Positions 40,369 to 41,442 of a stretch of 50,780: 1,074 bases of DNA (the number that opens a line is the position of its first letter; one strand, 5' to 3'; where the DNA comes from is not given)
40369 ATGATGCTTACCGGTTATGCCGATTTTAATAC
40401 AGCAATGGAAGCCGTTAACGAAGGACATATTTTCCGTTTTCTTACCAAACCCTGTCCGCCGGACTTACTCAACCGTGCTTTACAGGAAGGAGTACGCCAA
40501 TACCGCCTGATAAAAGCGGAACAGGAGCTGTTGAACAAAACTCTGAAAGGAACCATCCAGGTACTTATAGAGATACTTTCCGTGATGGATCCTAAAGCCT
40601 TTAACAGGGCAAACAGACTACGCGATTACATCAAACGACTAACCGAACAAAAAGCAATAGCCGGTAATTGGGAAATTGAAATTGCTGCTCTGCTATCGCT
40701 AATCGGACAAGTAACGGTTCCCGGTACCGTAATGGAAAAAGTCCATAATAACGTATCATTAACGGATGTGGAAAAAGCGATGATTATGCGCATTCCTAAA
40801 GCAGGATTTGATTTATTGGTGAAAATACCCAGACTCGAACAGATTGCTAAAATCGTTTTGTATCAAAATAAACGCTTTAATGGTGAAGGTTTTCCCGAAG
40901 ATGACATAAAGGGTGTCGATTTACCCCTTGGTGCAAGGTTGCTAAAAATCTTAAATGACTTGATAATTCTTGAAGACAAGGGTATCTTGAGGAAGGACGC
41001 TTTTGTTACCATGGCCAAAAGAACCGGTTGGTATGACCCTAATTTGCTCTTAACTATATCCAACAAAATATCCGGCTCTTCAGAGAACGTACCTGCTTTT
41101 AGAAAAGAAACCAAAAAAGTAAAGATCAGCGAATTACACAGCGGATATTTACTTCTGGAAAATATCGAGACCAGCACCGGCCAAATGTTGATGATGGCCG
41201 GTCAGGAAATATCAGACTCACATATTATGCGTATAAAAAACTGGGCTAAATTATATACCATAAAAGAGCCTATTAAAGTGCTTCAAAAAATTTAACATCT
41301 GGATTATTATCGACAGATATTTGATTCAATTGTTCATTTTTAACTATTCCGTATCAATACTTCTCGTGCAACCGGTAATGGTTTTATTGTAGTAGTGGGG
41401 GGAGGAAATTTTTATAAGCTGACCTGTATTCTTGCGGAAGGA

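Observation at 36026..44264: Signalling island: two PAS/GAF hybrid kinases bracket a REC-HDOD regulator and a REC regulator with a catalytically degenerate HD-GYP-like domain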

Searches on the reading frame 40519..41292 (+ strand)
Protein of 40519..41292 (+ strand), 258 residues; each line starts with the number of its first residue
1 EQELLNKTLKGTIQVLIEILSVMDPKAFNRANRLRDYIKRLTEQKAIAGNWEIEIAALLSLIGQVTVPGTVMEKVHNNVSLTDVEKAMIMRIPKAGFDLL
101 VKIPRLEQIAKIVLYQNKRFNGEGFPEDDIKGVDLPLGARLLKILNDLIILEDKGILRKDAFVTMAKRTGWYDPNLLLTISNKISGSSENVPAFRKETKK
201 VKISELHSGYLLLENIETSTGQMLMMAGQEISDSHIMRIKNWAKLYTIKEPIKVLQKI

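Call 7: search_solved_structures(query=window:40528-41292:+, max_evalue=10, show_alignments=5)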
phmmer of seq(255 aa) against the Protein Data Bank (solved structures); distinct sequences matched with E-value up to 10: 4.
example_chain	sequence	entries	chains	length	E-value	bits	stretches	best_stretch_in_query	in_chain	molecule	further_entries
5z7c_A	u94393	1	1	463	0.00011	25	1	91-180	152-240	3'3'-cGAMP-specific phosphodiesterase 3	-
4r8z_A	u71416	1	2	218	0.0094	18.7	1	51-142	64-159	Cyclic di-GMP phosphodiesterase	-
9rbz_A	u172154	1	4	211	0.011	18.5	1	6-148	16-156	HD domain/sensory box protein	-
9rc0_A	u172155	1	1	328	0.031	17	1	7-148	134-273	HD domain/sensory box protein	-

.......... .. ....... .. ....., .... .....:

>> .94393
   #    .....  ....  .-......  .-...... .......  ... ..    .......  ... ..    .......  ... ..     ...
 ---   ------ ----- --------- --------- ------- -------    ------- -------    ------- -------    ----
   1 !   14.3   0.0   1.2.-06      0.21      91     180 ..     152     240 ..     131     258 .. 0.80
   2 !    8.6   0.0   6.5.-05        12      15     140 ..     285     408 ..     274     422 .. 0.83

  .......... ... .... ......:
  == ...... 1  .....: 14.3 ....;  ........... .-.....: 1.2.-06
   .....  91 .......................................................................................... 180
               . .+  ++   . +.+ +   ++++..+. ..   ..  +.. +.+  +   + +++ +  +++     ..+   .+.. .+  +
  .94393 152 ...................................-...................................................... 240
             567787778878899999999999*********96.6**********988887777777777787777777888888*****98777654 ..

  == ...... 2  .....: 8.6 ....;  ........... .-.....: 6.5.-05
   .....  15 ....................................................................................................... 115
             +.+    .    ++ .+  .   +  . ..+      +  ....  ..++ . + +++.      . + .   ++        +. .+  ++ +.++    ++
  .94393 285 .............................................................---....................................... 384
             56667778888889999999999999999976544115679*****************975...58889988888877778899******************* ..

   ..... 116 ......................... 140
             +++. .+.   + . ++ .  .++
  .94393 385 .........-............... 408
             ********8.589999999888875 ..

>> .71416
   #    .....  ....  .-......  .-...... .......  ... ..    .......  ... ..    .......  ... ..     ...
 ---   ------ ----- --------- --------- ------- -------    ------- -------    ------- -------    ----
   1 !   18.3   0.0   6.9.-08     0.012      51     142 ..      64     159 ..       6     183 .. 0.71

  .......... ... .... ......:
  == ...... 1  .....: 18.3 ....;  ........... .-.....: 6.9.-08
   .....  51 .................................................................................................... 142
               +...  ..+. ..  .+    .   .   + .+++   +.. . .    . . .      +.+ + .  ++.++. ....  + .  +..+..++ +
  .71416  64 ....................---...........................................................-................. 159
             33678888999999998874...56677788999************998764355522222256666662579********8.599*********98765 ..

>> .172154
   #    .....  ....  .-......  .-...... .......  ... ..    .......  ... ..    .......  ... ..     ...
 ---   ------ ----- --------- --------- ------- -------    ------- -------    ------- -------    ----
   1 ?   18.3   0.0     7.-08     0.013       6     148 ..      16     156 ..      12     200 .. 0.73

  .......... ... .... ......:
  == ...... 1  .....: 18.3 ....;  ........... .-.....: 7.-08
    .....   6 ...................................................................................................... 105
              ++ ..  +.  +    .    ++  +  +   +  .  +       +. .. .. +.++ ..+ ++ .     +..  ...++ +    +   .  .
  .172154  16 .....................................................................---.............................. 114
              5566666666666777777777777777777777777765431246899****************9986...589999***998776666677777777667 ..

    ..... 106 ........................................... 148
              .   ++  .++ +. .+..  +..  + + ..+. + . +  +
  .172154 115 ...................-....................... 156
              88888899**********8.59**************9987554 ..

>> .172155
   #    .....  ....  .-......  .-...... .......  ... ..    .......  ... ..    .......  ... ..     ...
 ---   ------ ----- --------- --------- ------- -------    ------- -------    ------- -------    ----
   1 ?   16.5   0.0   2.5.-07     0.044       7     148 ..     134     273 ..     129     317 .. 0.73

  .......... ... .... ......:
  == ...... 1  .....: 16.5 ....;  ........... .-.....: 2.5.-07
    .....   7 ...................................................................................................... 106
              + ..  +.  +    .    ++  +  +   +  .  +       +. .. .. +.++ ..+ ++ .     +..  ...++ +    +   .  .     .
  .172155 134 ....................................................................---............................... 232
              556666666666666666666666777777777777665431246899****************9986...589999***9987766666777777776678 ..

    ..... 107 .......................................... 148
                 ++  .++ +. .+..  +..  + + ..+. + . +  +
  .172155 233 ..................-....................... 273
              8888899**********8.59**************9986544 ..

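Call 32: search_solved_structures(query=A2, max_evalue=1, show_alignments=5)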
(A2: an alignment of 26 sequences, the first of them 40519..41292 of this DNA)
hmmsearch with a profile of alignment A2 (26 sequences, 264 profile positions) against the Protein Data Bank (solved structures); distinct sequences matched with E-value up to 1: 6.
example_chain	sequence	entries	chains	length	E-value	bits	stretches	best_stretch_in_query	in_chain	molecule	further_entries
5z7c_A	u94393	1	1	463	3.4e-20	75.7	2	17-185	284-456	3'3'-cGAMP-specific phosphodiesterase 3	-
9rbz_A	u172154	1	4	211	8.4e-16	61.3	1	12-191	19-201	HD domain/sensory box protein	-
9rc0_A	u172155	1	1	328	3.1e-15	59.5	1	12-191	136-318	HD domain/sensory box protein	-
4r8z_A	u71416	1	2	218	6.1e-10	42.1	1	31-187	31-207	Cyclic di-GMP phosphodiesterase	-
4mcw_A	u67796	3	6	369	8.4e-06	28.5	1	18-176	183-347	Metal dependent phosphohydrolase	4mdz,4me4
8gzg_Z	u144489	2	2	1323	0.21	14.1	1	194-253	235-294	DNA-directed RNA polymerase subunit beta'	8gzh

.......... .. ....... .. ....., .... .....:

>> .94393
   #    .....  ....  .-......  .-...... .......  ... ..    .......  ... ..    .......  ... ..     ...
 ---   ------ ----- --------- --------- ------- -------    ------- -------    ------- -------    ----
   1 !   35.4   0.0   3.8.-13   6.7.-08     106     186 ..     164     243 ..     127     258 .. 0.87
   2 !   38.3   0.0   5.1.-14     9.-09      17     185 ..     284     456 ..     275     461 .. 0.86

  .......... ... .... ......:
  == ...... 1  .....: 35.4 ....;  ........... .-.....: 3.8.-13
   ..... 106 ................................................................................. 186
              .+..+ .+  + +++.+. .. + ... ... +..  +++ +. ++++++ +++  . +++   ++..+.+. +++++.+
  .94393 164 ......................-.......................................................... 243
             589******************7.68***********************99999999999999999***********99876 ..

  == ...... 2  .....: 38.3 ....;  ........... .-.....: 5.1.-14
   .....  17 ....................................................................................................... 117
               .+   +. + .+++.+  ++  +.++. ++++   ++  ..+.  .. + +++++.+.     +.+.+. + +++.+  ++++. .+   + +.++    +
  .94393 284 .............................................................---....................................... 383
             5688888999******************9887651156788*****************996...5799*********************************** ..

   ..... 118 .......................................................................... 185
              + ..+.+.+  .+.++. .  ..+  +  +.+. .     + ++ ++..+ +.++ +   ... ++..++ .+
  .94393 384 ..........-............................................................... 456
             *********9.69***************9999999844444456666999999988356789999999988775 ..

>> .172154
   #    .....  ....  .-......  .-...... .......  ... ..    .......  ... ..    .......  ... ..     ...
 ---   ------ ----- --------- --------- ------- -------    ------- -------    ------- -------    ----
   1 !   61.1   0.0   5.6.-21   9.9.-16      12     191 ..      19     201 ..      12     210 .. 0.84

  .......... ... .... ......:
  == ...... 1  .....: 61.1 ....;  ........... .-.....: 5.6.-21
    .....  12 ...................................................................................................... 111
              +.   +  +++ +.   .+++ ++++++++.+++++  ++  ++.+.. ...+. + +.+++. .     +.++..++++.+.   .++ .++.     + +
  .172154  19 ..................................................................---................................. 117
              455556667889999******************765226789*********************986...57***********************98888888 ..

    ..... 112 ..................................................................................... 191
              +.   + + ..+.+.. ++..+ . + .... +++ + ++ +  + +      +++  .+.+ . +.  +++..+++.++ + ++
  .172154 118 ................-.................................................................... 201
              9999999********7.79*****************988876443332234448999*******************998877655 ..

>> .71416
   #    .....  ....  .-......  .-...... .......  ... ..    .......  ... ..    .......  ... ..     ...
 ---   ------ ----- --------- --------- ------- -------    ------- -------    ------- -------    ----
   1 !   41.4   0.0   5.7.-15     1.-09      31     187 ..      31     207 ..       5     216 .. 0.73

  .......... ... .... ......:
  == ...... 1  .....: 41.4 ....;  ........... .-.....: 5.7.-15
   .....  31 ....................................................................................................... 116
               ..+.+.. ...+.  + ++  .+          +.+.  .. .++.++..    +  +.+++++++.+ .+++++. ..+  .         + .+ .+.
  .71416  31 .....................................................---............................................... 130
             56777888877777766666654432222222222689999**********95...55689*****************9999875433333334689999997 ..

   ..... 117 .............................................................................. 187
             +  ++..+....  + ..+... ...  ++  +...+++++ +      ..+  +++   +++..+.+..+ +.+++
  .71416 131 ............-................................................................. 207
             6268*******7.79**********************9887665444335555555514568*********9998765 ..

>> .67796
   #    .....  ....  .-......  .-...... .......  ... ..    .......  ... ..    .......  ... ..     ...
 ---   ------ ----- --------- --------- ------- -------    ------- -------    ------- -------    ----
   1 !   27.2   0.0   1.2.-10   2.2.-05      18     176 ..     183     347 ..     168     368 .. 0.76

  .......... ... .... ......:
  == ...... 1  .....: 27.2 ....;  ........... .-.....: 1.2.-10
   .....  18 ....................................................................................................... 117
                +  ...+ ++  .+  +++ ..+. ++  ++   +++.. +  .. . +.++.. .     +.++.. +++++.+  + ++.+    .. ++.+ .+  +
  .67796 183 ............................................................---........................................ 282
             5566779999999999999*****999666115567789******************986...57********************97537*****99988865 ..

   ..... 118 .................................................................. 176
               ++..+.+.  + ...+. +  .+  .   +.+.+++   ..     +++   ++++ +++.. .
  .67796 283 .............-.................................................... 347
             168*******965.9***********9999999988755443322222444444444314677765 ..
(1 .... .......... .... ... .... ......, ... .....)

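Call 70: search_protein_representatives(protein=window:40519-41292:+)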
Query: 258 residues. Proteins with E-value up to 0.001 (for the whole library): 13761; up to 1e-10: 2762; up to 1e-30: 631. The best 150 are listed.
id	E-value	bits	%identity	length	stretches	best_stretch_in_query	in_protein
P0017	1.4e-79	283.3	35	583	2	1-182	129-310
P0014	1.4e-70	253.9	51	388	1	1-254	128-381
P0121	6.5e-60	219.0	36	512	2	5-255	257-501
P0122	2.6e-57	210.4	42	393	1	1-254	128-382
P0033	4.6e-57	209.6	40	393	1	1-254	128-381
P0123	1.4e-56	208.1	39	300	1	1-257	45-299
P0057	2.5e-56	207.2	41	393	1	2-254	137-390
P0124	3.9e-56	206.6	44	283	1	1-254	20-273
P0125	1.6e-55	204.6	40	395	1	1-254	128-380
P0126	9.3e-54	198.8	38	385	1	1-256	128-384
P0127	1.1e-53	198.6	42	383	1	1-253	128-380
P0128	2.7e-53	197.3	43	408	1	2-254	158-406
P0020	3.5e-53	196.9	57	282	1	1-155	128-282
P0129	1.9e-52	194.5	39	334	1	1-254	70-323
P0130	2.0e-52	194.4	41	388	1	1-254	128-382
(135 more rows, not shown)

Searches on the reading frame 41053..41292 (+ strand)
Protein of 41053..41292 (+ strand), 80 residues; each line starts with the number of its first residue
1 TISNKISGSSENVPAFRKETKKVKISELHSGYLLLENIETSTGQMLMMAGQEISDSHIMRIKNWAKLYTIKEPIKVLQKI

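Call 43: search_protein_families(library=pfam, alignment_id=A3, max_evalue=10)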
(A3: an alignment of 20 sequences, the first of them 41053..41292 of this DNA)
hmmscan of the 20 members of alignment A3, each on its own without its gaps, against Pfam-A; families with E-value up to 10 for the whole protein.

A. member 1, window:41053-41292:+ (80 aa): 1 family
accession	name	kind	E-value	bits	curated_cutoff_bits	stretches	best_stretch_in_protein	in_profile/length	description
PF14111.12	DUF4283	-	0.029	14.5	27.2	1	15-71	12-68/124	Domain of unknown function (DUF4283)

B. families by the number of members that match (of 20 scanned): 8 families
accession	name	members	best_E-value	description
PF14111.12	DUF4283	2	0.029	Domain of unknown function (DUF4283)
PF06819.16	Arc_PepC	2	0.062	Archaeal Peptidase A24 C-terminal Domain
PF13460.12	NAD_binding_10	1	0.02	NAD(P)H-binding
PF20054.4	Tc-38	1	0.039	Trypanosoma Tc-38 (p38) protein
PF18962.6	Por_Secre_tail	1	0.05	Secretion system C-terminal sorting domain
PF12558.13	DUF3744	1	0.082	ATP-binding cassette cobalt transporter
PF17864.7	AAA_lid_4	1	0.092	RuvB AAA lid domain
PF02374.21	ArsA_ATPase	1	0.11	Anion-transporting ATPase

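Call 56: predict_structure(alignment_id=A4)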
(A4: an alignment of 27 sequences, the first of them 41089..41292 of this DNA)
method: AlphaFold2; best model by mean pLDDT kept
length: 68 residues; sequences in the alignment: 27
mean_pLDDT: 91.3   pTM: 0.72
mean pLDDT of the five models: 91.3, 90.6, 90.1, 89.3, 88.0
residues with pLDDT >= 90: 59; 70-90: 4; 50-70: 5; < 50: 0
segments of 3 or more residues with pLDDT < 50: none
pLDDT, mean of each block of 10 residues (from residue 1): 75 95 95 95 96 94 90
secondary structure, 60 per line:
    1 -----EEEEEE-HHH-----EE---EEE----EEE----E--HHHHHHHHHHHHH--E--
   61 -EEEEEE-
elements in order: E6-11 E26-28 E33-35 H43-55 E62-67
